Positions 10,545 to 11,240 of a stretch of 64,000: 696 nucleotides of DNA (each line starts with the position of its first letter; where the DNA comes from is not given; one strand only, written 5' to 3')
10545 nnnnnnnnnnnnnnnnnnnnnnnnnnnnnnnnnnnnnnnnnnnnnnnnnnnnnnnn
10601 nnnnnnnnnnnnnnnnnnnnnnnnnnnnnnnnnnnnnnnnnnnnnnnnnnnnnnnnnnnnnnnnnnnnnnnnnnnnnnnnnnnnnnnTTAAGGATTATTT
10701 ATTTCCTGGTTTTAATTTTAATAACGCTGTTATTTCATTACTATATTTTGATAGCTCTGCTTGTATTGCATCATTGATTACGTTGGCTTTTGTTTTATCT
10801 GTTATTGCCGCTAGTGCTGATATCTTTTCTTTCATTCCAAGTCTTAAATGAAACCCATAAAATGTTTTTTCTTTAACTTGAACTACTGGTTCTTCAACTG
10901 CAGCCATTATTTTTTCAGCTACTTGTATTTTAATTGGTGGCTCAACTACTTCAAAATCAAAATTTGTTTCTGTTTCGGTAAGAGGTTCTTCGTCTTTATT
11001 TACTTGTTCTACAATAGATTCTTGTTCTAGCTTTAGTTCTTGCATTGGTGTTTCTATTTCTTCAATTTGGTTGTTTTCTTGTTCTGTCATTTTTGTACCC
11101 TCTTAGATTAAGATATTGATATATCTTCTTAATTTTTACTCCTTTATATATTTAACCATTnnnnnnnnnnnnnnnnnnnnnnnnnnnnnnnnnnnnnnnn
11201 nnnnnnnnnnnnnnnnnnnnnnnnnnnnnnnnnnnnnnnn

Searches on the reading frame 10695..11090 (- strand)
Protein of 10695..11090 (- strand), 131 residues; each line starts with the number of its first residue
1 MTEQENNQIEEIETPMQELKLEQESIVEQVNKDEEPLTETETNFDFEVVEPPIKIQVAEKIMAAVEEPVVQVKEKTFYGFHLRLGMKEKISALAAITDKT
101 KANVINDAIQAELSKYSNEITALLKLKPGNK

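Call 8: search_protein_families(library=pfam, proteins=[window:10695-11090:-], max_evalue=0.01)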
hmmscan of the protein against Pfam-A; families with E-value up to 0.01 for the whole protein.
window:10695-11090:- (131 aa): 1 family
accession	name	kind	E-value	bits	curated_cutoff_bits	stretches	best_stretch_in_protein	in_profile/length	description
PF12224.13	Amidoligase_2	-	0.00054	20.3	22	1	13-88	43-121/245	Putative amidoligase enzyme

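Call 64: search_protein_families(library=pfam, proteins=[window:10695-11090:-], max_evalue=1)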
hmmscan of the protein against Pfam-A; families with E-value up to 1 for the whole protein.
window:10695-11090:- (131 aa): 3 families
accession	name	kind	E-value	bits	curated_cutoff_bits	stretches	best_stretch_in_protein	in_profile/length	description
PF12224.13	Amidoligase_2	-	0.00054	20.3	22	1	13-88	43-121/245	Putative amidoligase enzyme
PF03602.21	Cons_hypoth95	-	0.059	13.5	24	1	2-100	70-172/182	Conserved hypothetical protein 95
PF07704.17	PSK_trans_fac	-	0.065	14.6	28.3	1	89-118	13-42/82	Rv0623-like transcription factor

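Call 80: find_homologous_proteins(query=window:10695-11090:-, max_evalue=0.001)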
Query window:10695-11090:- (131 aa): 3 proteins with E <= 0.001 among 28 candidates.
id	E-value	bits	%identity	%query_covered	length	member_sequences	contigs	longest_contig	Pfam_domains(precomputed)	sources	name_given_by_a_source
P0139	1.7e-73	262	100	100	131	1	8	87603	-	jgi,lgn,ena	-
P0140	5.0e-67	241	93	100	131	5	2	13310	-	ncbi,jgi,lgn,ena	-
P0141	3.4e-56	206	83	100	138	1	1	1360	-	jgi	jgi:predicted DNA-binding protein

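Call 84: predict_structure(protein=window:10695-11087:-)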
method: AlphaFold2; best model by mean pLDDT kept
length: 130 residues; sequences in the alignment: 1
mean_pLDDT: 59.6   pTM: 0.26
mean pLDDT of the five models: 59.6, 52.8, 51.6, 48.1, 42.7
residues with pLDDT >= 90: 7; 70-90: 23; 50-70: 60; < 50: 40
segments of 3 or more residues with pLDDT < 50: 1-5, 53-81
pLDDT, mean of each block of 10 residues (from residue 1): 50 60 57 54 58 46 39 38 59 74 87 89 64
secondary structure, 60 per line:
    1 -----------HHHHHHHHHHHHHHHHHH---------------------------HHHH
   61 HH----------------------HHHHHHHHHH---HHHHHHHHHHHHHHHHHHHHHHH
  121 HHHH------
elements in order: H12-29 H57-62 H85-94 H98-124
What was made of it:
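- Tried and rejected: The RHH candidate has only three close homologues and a low-confidence model with mean pLDDT 59.6 (calls 80, 84).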
